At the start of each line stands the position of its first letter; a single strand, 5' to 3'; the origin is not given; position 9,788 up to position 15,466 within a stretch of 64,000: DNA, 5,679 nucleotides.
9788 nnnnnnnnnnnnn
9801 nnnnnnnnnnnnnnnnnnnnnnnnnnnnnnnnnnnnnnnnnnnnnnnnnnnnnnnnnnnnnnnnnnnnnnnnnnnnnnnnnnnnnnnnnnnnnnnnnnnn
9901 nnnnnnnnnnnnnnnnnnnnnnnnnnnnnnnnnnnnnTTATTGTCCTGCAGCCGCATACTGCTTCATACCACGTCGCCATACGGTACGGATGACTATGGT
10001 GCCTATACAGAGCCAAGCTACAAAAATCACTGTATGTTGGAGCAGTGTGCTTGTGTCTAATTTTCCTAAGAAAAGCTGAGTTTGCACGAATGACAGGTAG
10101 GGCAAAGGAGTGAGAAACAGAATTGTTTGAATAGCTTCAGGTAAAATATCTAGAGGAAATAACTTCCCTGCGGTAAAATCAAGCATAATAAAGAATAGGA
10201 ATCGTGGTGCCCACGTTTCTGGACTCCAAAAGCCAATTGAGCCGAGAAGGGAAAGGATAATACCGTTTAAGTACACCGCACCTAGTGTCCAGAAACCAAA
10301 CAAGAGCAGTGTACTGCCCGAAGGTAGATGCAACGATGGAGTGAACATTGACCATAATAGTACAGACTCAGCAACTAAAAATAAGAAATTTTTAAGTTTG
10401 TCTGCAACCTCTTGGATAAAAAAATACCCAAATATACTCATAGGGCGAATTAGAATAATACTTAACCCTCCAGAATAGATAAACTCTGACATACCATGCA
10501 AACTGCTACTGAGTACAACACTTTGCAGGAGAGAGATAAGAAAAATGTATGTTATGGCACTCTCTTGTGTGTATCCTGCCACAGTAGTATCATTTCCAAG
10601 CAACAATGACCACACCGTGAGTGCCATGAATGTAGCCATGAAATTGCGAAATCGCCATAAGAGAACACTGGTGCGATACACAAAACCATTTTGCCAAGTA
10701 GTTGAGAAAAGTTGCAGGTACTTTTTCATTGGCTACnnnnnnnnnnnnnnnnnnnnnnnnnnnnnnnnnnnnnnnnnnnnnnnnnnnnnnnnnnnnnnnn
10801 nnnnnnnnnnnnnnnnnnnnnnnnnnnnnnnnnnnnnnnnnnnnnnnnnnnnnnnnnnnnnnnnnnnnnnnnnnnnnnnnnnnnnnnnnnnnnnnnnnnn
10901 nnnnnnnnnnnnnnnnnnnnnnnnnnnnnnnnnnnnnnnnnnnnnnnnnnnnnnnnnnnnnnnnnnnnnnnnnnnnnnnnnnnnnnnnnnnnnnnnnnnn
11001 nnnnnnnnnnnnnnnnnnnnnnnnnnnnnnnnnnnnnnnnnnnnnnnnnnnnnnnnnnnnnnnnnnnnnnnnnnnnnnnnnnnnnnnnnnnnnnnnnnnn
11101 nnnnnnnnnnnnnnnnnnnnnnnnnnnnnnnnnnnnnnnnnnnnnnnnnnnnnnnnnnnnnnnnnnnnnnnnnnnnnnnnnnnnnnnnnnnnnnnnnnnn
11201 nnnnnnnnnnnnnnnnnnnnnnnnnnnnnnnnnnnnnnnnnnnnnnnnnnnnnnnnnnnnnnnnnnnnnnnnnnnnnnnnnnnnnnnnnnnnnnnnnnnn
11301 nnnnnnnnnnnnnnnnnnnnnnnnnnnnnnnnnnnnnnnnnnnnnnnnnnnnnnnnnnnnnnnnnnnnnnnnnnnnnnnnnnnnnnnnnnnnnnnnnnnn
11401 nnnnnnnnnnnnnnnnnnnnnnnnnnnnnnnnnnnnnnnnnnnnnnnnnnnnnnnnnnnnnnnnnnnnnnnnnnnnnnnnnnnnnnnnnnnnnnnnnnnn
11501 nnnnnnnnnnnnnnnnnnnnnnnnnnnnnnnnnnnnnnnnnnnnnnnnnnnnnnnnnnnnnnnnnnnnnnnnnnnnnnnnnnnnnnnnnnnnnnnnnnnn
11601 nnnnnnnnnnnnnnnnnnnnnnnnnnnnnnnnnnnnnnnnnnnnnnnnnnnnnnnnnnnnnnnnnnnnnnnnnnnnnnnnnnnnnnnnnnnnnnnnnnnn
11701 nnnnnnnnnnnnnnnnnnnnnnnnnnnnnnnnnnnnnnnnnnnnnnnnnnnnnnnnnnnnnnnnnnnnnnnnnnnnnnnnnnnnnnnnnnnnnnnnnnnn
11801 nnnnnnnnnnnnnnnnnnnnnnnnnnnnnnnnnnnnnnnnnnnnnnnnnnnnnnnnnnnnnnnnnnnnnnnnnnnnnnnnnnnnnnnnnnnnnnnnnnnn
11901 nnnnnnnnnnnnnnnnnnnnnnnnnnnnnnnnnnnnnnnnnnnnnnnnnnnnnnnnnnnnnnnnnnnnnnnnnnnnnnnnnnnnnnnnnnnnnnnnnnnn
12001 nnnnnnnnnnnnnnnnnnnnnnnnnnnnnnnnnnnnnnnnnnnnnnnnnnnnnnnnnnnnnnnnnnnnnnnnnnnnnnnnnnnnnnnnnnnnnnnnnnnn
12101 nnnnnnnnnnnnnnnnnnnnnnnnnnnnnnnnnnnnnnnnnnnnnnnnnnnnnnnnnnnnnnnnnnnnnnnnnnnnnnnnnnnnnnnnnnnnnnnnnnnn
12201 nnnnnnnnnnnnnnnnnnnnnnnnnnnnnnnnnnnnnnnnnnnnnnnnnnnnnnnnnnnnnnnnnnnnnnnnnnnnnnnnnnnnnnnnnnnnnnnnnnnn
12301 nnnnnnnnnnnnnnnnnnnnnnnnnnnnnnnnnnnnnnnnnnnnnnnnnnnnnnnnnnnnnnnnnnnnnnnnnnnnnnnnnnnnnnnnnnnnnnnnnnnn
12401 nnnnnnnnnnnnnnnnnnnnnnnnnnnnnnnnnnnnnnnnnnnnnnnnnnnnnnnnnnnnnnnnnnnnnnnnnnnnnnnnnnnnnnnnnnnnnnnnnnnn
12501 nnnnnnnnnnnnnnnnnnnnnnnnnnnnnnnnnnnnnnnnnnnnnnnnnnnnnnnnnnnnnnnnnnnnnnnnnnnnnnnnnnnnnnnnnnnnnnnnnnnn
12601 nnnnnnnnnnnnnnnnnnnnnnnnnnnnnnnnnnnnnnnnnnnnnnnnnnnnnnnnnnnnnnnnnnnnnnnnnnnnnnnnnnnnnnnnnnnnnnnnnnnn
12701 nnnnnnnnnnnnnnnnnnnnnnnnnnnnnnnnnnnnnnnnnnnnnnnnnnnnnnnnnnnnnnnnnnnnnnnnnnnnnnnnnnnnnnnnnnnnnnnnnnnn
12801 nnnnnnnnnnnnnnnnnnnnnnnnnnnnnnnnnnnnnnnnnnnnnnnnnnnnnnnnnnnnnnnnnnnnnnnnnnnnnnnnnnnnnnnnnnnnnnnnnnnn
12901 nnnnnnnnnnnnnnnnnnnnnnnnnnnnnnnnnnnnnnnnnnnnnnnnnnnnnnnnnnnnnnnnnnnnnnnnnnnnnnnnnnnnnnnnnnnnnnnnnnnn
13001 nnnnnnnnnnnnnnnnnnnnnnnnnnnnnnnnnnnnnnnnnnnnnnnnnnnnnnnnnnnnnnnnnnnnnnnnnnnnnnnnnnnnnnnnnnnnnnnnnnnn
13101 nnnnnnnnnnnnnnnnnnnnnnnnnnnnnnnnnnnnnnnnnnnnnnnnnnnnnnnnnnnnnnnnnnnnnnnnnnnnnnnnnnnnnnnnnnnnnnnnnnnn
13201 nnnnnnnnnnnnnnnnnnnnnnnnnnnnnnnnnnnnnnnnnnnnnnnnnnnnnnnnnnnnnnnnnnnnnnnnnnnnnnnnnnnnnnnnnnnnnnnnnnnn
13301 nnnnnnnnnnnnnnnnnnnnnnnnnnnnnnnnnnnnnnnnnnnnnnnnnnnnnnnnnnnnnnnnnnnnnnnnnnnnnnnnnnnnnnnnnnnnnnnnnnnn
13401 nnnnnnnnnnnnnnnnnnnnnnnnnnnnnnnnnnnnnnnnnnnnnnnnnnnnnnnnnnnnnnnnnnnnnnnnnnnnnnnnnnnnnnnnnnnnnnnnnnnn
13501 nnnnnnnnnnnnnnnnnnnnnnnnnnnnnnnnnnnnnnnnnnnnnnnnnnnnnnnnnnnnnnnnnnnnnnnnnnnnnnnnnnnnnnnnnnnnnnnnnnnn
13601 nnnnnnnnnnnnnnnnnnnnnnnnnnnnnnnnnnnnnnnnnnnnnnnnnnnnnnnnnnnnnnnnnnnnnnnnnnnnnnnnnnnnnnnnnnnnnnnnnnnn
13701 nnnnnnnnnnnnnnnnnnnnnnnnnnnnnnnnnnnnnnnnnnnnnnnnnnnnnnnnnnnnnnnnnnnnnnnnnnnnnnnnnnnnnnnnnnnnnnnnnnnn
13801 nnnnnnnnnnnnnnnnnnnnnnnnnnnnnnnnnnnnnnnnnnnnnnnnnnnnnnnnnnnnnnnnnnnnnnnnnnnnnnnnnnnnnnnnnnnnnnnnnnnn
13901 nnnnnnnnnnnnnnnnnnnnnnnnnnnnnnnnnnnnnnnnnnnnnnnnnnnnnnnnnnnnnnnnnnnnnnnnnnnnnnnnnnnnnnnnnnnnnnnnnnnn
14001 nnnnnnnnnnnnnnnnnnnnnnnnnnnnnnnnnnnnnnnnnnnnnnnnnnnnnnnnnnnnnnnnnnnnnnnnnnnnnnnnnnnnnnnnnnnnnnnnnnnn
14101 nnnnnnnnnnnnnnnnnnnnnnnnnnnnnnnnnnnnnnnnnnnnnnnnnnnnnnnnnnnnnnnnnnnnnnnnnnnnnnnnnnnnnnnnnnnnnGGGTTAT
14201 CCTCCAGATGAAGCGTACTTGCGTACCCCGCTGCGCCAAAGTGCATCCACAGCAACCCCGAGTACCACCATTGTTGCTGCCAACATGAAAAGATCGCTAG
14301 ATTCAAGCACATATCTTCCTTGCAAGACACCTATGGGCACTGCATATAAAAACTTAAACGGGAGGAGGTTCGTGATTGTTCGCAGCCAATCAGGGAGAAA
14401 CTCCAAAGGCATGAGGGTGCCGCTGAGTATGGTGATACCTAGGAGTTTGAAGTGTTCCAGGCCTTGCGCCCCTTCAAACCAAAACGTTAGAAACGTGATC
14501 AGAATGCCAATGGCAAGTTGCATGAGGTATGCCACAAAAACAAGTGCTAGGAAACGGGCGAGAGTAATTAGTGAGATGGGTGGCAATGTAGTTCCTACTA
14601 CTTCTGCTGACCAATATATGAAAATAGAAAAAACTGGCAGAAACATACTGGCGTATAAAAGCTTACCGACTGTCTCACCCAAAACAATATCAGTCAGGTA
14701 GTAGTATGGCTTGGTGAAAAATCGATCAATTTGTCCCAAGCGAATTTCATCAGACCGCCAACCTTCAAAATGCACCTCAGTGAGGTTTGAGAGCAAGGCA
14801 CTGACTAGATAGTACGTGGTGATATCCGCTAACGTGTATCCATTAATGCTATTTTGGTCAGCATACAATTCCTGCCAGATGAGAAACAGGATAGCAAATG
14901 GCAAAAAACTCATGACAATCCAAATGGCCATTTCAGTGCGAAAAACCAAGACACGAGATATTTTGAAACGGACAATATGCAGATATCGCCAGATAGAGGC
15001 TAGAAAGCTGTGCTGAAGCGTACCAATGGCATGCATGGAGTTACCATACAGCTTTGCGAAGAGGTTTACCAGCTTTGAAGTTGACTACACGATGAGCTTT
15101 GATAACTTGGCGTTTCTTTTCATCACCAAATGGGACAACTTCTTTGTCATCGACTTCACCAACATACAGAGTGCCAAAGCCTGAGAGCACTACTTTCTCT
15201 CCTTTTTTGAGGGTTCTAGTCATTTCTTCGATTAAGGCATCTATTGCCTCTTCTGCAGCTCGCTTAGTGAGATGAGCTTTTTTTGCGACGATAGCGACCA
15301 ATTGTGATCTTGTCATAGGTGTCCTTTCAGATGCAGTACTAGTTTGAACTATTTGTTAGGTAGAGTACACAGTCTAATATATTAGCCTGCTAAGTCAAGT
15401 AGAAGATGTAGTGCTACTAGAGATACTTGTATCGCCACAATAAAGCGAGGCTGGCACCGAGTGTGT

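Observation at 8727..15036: ABC exporter locus with six tandem ABC-2 permease paralogs and a single ATPase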

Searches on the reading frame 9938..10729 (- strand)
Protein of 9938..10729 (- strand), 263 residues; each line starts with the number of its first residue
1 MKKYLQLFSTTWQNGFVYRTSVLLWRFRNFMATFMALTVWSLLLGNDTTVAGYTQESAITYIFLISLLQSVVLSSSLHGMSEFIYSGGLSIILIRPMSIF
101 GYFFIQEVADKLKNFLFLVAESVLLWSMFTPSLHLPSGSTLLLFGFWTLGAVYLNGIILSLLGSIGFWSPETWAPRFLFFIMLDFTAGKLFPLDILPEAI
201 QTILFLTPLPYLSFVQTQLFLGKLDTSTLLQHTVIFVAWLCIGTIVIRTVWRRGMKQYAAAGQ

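Call 3: search_protein_families(library=pfam, proteins=[window:9938-10729:-], max_evalue=0.01)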
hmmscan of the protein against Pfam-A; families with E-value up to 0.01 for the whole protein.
window:9938-10729:- (263 aa): 1 family
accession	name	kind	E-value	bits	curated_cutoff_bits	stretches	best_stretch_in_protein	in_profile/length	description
PF06182.17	ABC2_membrane_6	-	1.6e-14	54.7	22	1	31-262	2-229/229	ABC-2 family transporter protein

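Call 4: search_protein_families(library=ncbifam, proteins=[window:9938-10729:-], max_evalue=0.01)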
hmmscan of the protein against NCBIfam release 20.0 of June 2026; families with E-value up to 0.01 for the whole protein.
window:9938-10729:- (263 aa): 0 families

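Call 28: find_homologous_proteins(query=window:9938-10729:-, max_evalue=0.00001)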
Query window:9938-10729:- (263 aa): 412 proteins with E <= 0.00001 among 3017 candidates; the best 120 are listed.
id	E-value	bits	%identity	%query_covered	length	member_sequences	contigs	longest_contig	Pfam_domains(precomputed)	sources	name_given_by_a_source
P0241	3.1e-165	566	100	100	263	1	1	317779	PF06182.18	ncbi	-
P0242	1.3e-125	436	76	100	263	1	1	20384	PF06182.18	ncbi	-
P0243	4.7e-125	435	75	100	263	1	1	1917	PF06182.18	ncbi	-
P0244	3.6e-121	422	72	100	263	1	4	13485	PF06182.18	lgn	-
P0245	2.6e-119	416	71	100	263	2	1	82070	PF06182.18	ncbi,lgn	-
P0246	2.6e-90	321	56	100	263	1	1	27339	PF06182.18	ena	-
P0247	7.0e-90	319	56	100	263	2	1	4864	PF06182.18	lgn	-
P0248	2.2e-89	318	56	100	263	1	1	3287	PF06182.18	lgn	-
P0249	4.0e-88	314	54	100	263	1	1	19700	PF06182.18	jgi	jgi:ABC-2 type transport system permease protein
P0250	1.1e-86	309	54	100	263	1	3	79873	PF06182.18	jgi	jgi:ABC-2 type transport system permease protein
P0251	1.5e-86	309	54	100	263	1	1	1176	PF06182.18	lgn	-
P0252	2.4e-86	308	50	100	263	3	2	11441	PF06182.18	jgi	-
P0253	3.1e-86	307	54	100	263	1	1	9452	PF06182.18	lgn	-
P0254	5.0e-86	307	52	100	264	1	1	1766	PF06182.18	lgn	-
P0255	1.2e-85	305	55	100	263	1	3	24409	PF06182.18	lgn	-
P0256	1.7e-85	305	56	100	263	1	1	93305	PF06182.18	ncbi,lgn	-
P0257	2.7e-85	304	52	100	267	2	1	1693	PF06182.18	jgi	jgi:ABC-2 type transport system permease protein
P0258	2.7e-84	301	53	100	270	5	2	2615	PF06182.18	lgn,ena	-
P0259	2.9e-84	301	54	100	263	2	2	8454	PF06182.18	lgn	-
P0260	3.8e-84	301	51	100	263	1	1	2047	PF06182.18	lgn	-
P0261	4.4e-84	300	52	100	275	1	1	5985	PF06182.18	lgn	-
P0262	6.0e-84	300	51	100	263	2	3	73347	PF06182.18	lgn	-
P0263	7.8e-84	300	52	100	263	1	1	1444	PF06182.18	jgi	-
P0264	1.1e-83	299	53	100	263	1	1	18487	PF06182.18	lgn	-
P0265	1.5e-83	299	52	100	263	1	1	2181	PF06182.18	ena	-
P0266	1.5e-83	299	51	100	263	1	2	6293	PF06182.18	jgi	jgi:ABC-2 type transport system permease protein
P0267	3.4e-83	297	52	100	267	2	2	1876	PF06182.18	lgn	-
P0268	3.9e-83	297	51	100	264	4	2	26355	PF06182.18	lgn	-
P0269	9.8e-83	296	52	100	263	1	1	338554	PF06182.18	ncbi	-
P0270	1.2e-82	296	52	100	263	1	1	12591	PF06182.18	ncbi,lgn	ncbi:MAG: ABC-2 family transporter protein [Microgenomates group bacterium]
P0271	1.2e-82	296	52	100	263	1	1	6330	PF06182.18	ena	-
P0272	2.0e-82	295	51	100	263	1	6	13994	PF06182.18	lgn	-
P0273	3.0e-82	294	51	100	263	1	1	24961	PF06182.18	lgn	-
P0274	3.2e-82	294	52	100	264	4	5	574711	PF06182.18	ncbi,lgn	-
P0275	4.0e-82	294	52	100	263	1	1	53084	PF06182.18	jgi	jgi:ABC-2 type transport system permease protein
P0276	4.4e-82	294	52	100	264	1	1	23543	PF06182.18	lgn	-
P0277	5.8e-82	293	51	100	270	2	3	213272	PF06182.18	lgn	-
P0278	6.3e-82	293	51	100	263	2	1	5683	PF06182.18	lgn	-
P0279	6.6e-82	293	51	100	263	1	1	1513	PF06182.18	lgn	-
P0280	6.7e-82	293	51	100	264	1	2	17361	PF06182.18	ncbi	-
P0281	8.6e-82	293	52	99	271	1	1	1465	PF06182.18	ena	-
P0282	1.3e-81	292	48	100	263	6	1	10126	PF06182.18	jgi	-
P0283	1.8e-81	292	48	100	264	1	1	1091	PF06182.18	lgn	-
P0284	2.2e-81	292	52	100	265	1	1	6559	PF06182.18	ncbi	-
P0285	2.3e-81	292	51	100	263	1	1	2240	PF06182.18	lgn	-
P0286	2.3e-81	291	52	100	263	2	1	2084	PF06182.18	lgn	-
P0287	2.4e-81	291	52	100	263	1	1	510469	PF06182.18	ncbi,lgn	ncbi:MAG: ABC-2 family transporter protein [Patescibacteria group bacterium]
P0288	3.8e-81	291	50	100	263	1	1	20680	PF06182.18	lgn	-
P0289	4.1e-81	291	50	100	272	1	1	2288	PF06182.18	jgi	jgi:ABC-2 type transport system permease protein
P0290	4.6e-81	290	49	100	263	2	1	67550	PF06182.18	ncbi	-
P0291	4.7e-81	290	54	100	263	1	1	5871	PF06182.18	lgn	-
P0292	5.8e-81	290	51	100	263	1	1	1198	PF06182.18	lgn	-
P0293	6.8e-81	290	50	100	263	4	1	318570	PF06182.18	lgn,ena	-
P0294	7.8e-81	290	50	100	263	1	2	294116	PF06182.18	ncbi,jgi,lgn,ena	-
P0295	8.6e-81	290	51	100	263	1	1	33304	PF06182.18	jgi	-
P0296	9.0e-81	290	51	100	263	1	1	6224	PF06182.18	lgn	-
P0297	9.4e-81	289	50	100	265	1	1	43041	PF06182.18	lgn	-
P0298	2.1e-80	288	52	100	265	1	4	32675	PF06182.18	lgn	-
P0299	2.3e-80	288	51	100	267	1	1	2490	PF06182.18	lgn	-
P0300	2.4e-80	288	51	100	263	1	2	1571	PF06182.18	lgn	-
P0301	2.6e-80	288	51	100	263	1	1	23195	PF06182.18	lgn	-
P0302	2.8e-80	288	50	96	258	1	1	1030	PF06182.18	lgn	-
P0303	3.3e-80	288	52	100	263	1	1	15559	PF06182.18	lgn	-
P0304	4.9e-80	287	51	100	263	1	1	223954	PF06182.18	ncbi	-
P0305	5.5e-80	287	50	99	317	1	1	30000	PF06182.18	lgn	-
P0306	6.5e-80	287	50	100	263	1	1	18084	PF06182.18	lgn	-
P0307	7.3e-80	287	51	100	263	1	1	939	PF06182.18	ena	-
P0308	1.2e-79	286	52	100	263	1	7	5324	PF06182.18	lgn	-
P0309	1.2e-79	286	50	100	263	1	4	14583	PF06182.18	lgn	-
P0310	2.0e-79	285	48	100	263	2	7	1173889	PF06182.18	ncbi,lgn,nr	ncbi:MAG: ABC transporter permease [Patescibacteria group bacterium]|nr:MAG: ABC transporter permeas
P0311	2.1e-79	285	50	100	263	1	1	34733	PF06182.18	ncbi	-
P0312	2.4e-79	285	50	100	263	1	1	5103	PF06182.18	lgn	-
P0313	2.9e-79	285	51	100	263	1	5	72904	PF06182.18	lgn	-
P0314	2.9e-79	285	49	100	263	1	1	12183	PF06182.18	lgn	-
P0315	3.0e-79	285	51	100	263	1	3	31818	PF06182.18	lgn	-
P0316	3.4e-79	284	49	100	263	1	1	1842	PF06182.18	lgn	-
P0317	3.5e-79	284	48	100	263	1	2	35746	PF06182.18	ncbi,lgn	-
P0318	4.7e-79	284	49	100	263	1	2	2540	PF06182.18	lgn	-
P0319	4.9e-79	284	50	100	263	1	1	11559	PF06182.18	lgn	-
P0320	5.0e-79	284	49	100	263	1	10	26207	PF06182.18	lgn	-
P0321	5.2e-79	284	50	100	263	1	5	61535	PF06182.18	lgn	-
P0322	5.8e-79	284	49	100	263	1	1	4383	PF06182.18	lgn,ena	-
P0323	5.9e-79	284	49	100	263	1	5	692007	PF06182.18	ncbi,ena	-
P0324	6.3e-79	284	53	100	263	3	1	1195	PF06182.18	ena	-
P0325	7.0e-79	283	52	100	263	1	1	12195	PF06182.18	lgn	-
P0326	7.9e-79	283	51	100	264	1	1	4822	PF06182.18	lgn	-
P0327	7.9e-79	283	49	100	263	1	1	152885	PF06182.18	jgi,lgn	-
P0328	1.2e-78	283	48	100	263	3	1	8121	PF06182.18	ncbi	-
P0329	1.5e-78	282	49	96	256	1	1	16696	PF06182.18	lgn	-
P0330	1.8e-78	282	51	100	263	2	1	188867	PF06182.18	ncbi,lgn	ncbi:MAG: ABC-2 family transporter protein [Patescibacteria group bacterium]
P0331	1.8e-78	282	50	100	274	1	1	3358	PF06182.18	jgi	jgi:ABC-2 type transport system permease protein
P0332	1.9e-78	282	47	100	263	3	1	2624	PF06182.18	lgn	-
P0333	2.0e-78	282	49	100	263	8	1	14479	PF06182.18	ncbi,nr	ncbi:ABC-2 family transporter protein [Candidatus Woesebacteria bacterium]|nr:ABC-2 family transport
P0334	2.3e-78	282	49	100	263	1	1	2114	PF06182.18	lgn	-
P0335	2.3e-78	282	49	100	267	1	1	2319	PF06182.18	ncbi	-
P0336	2.8e-78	281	48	100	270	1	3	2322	PF06182.18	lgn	-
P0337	4.3e-78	281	49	100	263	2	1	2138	PF06182.18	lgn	-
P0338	7.2e-78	280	49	100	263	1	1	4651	PF06182.18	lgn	-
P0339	7.3e-78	280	48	100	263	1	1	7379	PF06182.18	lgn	-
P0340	7.5e-78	280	48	100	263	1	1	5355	PF06182.18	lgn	-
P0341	9.0e-78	280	49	100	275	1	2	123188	PF06182.18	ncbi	-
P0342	9.1e-78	280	47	100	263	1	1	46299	PF06182.18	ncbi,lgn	-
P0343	1.2e-77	279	50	100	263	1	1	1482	PF06182.18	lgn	-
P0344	1.4e-77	279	48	100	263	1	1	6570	PF06182.18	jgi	jgi:ABC-2 type transport system permease protein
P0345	1.4e-77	279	49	100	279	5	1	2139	PF06182.18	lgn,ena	-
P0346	1.5e-77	279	49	100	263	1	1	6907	PF06182.18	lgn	-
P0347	2.6e-77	278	49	100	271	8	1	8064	PF06182.18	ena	-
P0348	2.7e-77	278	49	96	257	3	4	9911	PF06182.18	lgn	-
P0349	2.8e-77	278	50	96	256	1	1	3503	PF06182.18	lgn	-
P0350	2.9e-77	278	46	100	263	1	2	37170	PF06182.18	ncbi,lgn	-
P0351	2.9e-77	278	48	100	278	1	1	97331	PF06182.18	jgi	jgi:ABC-2 type transport system permease protein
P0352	2.9e-77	278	48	100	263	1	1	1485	PF06182.18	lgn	-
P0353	3.4e-77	278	48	100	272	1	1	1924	PF06182.18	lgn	-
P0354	3.7e-77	278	48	100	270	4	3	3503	PF06182.18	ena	-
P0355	3.9e-77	278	51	100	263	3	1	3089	PF06182.18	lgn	-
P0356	5.1e-77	277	48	100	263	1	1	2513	PF06182.18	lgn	-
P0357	5.3e-77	277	50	100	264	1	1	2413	PF06182.18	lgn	-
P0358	5.6e-77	277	51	100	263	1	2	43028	PF06182.18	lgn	-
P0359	5.7e-77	277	48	100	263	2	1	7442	PF06182.18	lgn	-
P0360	7.1e-77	277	47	100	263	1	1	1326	PF06182.18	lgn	-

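Call 38: predict_structure(alignment_id=A3)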
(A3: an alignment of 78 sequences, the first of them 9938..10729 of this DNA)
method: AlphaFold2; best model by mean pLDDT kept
length: 263 residues; sequences in the alignment: 78
mean_pLDDT: 84.6   pTM: 0.80
mean pLDDT of the five models: 84.6, 84.5, 80.7, 80.5, 76.0
residues with pLDDT >= 90: 80; 70-90: 171; 50-70: 9; < 50: 3
segments of 3 or more residues with pLDDT < 50: 261-263
pLDDT, mean of each block of 10 residues (from residue 1): 87 79 84 91 81 86 90 68 77 81 79 84 93 88 92 88 83 79 82 85 89 91 88 94 93 79 46
secondary structure, 60 per line:
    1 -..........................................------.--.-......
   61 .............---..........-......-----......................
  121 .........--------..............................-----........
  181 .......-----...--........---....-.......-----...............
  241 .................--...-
elements in order: H2-43 H55-73 H77-86 H88-93 H99-129 H138-167 H173-187 H198-205 H209-212 H214-220 H226-257

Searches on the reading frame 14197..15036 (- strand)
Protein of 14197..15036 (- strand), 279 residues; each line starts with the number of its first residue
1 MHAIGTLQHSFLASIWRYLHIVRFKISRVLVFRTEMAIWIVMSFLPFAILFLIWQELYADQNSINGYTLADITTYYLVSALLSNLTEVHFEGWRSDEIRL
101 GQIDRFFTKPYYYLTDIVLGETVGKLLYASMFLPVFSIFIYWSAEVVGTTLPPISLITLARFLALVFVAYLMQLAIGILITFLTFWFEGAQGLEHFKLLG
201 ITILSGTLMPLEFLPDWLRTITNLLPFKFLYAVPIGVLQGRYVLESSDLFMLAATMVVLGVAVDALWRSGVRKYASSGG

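Call 3: search_protein_families(library=pfam, proteins=[window:14197-15036:-], max_evalue=0.01)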
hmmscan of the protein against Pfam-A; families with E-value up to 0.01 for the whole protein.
window:14197-15036:- (279 aa): 2 families
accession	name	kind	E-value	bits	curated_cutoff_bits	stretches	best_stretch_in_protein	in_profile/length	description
PF06182.17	ABC2_membrane_6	-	2.9e-19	70.2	22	1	45-278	2-229/229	ABC-2 family transporter protein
PF01061.29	ABC2_membrane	-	1.4e-06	28.5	26.9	1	87-230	65-202/211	ABC-2 type transporter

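Call 4: search_protein_families(library=ncbifam, proteins=[window:14197-15036:-], max_evalue=0.01)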
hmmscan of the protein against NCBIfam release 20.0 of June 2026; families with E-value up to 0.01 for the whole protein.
window:14197-15036:- (279 aa): 1 family
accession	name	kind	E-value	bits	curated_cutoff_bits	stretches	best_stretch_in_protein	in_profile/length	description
TIGR01247.1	drrB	subfamily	1.6e-05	24.7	223.05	1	159-260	123-222/236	daunorubicin resistance ABC transporter membrane protein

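Call 13: search_solved_structures(query=A1, max_evalue=10)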
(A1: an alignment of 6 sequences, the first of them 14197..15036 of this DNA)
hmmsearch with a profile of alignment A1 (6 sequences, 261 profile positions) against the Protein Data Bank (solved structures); distinct sequences matched with E-value up to 10: 2.
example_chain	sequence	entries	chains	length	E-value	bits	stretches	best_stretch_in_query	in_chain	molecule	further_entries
5ow2_A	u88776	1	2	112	1.5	11.8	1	199-233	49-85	capsid protein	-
1m5t_A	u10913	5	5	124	1.8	11.5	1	78-109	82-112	cell division response regulator DivK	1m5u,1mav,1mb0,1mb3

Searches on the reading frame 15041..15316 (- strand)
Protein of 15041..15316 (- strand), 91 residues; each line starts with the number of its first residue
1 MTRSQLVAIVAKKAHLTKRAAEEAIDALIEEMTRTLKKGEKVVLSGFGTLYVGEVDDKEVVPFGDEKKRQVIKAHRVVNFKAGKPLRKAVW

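Call 3: search_protein_families(library=pfam, proteins=[window:15041-15316:-], max_evalue=0.01)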
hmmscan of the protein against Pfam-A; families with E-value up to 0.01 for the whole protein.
window:15041-15316:- (91 aa): 3 families
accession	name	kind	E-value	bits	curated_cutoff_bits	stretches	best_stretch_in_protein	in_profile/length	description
PF00216.26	Bac_DNA_binding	-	1.2e-20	74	22.4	1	1-90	1-89/90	Bacterial DNA-binding protein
PF18291.6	HU-HIG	-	2.1e-07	31.4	26.2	1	2-89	33-117/125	HU domain fused to wHTH, Ig, or Glycine-rich motif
PF18175.6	HU-CCDC81_bac_2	-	1.9e-05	24.9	35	1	6-54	3-51/70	CCDC81-like prokaryotic HU domain 2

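Call 4: search_protein_families(library=ncbifam, proteins=[window:15041-15316:-], max_evalue=0.01)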
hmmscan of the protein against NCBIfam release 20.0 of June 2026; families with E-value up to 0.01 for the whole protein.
window:15041-15316:- (91 aa): 7 families
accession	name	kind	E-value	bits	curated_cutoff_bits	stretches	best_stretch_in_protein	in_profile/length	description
NF007945.0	PRK10664.1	equivalog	9.2e-15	55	157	1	1-90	1-89/90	nucleoid-associated protein HU-beta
NF001401.0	PRK00285.1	equivalog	1.3e-13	50.9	111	1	1-90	6-94/103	integration host factor subunit alpha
NF001222.0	PRK00199.1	equivalog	2e-12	47.1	115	1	1-90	1-90/95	integration host factor subunit beta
NF008023.0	PRK10753.1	equivalog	1.7e-11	44.3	162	1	1-90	1-89/90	nucleoid-associated protein HU-alpha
TIGR00988.1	hip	equivalog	4.6e-11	42.9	119.95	1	1-88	1-88/94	integration host factor subunit beta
TIGR00987.1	himA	equivalog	3.5e-10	40.1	120.25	1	1-90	2-90/96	integration host factor subunit alpha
TIGR01201.1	HU_rel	subfamily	0.0013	18.6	68.6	1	1-86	31-115/170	HU family DNA-binding protein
